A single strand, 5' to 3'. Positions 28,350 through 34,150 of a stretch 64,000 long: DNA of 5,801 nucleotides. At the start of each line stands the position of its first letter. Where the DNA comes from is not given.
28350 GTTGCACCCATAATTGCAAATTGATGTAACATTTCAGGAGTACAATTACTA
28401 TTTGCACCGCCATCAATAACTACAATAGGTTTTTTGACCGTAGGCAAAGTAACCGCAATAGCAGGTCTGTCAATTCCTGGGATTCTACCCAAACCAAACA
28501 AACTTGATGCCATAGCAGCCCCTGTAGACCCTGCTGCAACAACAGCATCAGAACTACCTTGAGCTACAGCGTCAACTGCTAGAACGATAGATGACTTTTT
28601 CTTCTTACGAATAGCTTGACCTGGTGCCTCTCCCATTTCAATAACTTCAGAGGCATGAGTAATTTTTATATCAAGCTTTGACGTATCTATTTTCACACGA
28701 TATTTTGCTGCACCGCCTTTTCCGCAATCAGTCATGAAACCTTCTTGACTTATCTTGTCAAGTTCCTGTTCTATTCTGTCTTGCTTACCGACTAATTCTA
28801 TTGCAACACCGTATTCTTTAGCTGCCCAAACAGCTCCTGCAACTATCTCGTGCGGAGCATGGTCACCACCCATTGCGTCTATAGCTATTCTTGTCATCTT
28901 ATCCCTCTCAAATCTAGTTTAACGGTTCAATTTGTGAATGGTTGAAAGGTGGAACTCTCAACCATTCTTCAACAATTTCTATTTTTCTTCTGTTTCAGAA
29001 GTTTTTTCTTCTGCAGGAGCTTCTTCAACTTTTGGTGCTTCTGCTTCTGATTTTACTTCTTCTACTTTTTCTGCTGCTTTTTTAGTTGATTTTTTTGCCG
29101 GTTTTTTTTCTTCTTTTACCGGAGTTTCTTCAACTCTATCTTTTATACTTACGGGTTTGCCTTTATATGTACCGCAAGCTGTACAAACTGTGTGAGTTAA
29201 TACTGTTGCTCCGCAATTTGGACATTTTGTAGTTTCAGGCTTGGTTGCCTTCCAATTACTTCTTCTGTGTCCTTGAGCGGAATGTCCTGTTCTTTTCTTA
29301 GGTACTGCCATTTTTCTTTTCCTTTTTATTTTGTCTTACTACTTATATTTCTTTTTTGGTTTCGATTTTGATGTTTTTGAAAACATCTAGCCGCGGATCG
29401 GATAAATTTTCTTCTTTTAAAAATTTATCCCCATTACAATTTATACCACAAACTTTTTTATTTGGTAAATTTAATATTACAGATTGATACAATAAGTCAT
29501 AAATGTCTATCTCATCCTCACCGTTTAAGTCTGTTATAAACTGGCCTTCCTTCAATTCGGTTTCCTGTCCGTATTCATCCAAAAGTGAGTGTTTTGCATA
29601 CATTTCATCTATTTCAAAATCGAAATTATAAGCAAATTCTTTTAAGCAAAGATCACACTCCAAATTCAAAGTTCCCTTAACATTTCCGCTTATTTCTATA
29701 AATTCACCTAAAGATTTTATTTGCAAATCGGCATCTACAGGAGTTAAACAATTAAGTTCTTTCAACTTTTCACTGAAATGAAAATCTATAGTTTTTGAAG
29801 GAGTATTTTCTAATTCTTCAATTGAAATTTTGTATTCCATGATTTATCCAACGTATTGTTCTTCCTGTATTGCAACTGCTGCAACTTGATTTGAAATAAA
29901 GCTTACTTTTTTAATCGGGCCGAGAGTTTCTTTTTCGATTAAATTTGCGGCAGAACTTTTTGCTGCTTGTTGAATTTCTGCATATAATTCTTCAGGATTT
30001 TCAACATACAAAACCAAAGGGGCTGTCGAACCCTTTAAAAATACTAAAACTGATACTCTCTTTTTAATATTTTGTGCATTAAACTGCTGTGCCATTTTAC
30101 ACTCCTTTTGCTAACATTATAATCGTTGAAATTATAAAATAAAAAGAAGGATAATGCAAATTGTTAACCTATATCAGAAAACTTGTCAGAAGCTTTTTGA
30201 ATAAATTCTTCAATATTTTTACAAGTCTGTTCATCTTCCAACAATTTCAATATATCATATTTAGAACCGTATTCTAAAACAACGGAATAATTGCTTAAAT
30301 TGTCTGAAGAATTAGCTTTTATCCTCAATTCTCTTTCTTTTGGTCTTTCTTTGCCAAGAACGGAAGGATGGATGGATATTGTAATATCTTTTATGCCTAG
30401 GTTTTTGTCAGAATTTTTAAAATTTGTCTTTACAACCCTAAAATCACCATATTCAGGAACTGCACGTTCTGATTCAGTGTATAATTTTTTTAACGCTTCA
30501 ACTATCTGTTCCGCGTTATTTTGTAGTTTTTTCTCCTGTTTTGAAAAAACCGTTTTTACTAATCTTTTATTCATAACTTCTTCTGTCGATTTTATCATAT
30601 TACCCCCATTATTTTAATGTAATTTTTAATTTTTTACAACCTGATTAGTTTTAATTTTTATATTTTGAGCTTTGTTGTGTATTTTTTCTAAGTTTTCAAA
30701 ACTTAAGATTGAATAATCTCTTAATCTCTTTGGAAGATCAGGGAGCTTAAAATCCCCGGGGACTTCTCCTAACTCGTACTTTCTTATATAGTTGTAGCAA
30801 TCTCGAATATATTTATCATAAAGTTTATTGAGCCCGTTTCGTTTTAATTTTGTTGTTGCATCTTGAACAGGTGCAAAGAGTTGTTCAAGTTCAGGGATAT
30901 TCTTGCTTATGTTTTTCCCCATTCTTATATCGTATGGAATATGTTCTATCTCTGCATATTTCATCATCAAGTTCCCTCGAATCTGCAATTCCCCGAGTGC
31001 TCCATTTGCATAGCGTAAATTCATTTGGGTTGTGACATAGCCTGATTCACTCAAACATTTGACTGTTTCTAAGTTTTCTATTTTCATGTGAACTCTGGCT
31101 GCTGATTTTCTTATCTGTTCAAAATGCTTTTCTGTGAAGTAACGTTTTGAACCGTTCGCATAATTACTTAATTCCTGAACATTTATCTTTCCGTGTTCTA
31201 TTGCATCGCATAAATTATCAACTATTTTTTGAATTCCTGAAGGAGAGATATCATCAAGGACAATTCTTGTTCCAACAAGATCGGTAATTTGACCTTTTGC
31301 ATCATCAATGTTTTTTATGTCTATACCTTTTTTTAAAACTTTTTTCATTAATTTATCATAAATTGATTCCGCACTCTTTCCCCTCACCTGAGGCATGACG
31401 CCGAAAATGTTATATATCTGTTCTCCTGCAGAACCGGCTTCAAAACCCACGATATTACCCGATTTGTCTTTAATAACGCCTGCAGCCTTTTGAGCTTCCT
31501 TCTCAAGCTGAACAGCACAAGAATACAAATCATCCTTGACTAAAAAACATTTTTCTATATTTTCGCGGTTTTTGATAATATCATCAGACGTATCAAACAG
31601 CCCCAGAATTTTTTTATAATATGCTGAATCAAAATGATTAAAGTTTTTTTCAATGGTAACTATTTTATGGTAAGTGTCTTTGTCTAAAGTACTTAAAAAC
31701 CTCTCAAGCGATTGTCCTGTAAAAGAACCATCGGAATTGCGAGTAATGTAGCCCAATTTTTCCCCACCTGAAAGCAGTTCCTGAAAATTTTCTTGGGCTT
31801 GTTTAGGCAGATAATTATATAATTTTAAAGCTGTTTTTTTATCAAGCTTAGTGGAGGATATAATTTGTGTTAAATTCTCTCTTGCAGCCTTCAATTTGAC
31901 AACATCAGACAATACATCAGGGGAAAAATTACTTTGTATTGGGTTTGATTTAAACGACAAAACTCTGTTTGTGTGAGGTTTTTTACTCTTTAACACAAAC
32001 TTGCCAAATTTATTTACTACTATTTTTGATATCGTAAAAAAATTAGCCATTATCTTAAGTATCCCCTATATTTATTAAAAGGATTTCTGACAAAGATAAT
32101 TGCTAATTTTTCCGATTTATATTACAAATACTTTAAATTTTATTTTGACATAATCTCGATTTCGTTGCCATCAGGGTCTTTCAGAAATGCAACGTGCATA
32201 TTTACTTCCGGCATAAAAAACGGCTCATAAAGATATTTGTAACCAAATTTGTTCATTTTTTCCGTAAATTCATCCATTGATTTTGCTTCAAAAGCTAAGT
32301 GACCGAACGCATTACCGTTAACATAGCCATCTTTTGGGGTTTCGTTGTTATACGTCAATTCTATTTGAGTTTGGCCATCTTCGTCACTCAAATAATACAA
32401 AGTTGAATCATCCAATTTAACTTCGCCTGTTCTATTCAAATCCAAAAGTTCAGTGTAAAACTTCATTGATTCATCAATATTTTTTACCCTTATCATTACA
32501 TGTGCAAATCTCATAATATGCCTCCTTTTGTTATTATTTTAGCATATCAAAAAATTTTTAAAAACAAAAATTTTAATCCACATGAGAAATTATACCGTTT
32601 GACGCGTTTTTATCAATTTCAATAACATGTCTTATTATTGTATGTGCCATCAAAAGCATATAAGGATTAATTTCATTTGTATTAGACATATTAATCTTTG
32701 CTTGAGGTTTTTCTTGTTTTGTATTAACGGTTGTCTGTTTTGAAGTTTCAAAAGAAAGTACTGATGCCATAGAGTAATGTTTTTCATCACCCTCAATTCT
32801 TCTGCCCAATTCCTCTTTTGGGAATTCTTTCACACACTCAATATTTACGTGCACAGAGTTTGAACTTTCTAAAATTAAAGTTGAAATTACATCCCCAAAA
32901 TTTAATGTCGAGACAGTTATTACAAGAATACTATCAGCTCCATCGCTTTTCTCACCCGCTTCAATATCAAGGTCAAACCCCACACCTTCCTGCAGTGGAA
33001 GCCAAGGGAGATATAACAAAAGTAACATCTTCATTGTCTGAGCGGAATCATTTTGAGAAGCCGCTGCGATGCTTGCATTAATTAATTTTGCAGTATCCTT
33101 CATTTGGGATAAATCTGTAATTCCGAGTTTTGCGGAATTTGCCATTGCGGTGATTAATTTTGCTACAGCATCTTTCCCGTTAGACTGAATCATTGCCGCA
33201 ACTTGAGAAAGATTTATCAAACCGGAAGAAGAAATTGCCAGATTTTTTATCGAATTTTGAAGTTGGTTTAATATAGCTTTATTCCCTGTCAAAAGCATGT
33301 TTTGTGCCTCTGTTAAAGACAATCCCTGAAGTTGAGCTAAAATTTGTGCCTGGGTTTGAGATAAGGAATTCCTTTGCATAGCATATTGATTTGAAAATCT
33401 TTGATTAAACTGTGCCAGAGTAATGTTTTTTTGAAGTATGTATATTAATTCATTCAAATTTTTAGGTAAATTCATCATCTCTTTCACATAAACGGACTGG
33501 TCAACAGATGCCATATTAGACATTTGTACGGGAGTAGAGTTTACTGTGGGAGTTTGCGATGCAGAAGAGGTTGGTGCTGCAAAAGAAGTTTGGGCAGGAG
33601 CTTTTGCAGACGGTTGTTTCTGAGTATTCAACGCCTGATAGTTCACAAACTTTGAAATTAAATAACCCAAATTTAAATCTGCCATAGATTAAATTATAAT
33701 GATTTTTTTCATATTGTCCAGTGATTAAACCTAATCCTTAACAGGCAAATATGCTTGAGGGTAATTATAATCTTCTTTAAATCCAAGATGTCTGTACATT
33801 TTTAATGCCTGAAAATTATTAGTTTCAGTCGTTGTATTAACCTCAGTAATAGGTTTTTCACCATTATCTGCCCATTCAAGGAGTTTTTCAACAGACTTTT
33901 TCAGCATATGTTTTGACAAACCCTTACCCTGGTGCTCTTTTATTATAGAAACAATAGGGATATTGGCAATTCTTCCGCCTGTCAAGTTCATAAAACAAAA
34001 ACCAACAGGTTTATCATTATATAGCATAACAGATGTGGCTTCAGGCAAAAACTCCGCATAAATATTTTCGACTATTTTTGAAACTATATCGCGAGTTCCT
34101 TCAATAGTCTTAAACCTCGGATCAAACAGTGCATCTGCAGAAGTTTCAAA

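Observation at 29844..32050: Divergent RelA/SpoT-synthetase-like protein with unknown N-terminal half, followed by two small ORFs: candidate toxSAS-like or effector/immunity module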

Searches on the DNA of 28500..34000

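Call 94: search_rna_families(source=window, start=28500, end=34000, threshold=evalue, max_evalue=1)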
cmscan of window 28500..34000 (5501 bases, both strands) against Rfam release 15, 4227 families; matches with E-value up to 1: 0.
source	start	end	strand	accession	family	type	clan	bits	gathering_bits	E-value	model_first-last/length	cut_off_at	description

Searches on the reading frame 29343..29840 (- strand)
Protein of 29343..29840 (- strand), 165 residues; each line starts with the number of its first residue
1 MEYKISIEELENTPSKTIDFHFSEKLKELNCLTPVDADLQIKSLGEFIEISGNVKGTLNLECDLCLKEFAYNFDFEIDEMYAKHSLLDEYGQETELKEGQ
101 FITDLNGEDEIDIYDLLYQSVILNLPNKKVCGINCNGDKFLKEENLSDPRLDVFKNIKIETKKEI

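Call 3: search_protein_families(library=pfam, proteins=[window:29343-29840:-], max_evalue=1)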
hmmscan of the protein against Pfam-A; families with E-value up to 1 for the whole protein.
window:29343-29840:- (165 aa): 1 family
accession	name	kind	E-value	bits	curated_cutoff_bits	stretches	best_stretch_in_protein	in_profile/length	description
PF02620.22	YceD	-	5.7e-16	59.1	33.2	1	51-149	2-110/119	Large ribosomal RNA subunit accumulation protein YceD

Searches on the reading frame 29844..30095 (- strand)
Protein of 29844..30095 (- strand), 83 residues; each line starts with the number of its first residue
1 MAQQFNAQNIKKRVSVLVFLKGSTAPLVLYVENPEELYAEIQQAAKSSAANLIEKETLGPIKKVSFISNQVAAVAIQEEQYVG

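Call 3: search_protein_families(library=pfam, proteins=[window:29844-30095:-], max_evalue=1)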
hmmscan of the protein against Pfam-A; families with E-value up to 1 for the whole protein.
window:29844-30095:- (83 aa): 0 families

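Call 4: search_protein_families(library=ncbifam, proteins=[window:29844-30095:-], max_evalue=1)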
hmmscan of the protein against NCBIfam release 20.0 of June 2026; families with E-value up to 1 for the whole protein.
window:29844-30095:- (83 aa): 1 family
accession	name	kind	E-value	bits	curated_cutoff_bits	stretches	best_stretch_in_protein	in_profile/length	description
NF010236.0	PRK13683.1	equivalog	0.0016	18.6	90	1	20-79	8-71/88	hypothetical protein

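Call 6: search_protein_families(library=padloc, proteins=[window:29844-30095:-], max_evalue=1)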
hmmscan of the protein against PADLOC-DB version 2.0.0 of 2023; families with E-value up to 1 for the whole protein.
window:29844-30095:- (83 aa): 0 families

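Call 85: search_protein_families(library=phrogs, proteins=[window:29844-30095:-], max_evalue=0.01)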
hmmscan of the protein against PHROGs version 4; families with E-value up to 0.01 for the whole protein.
window:29844-30095:- (83 aa): 0 families
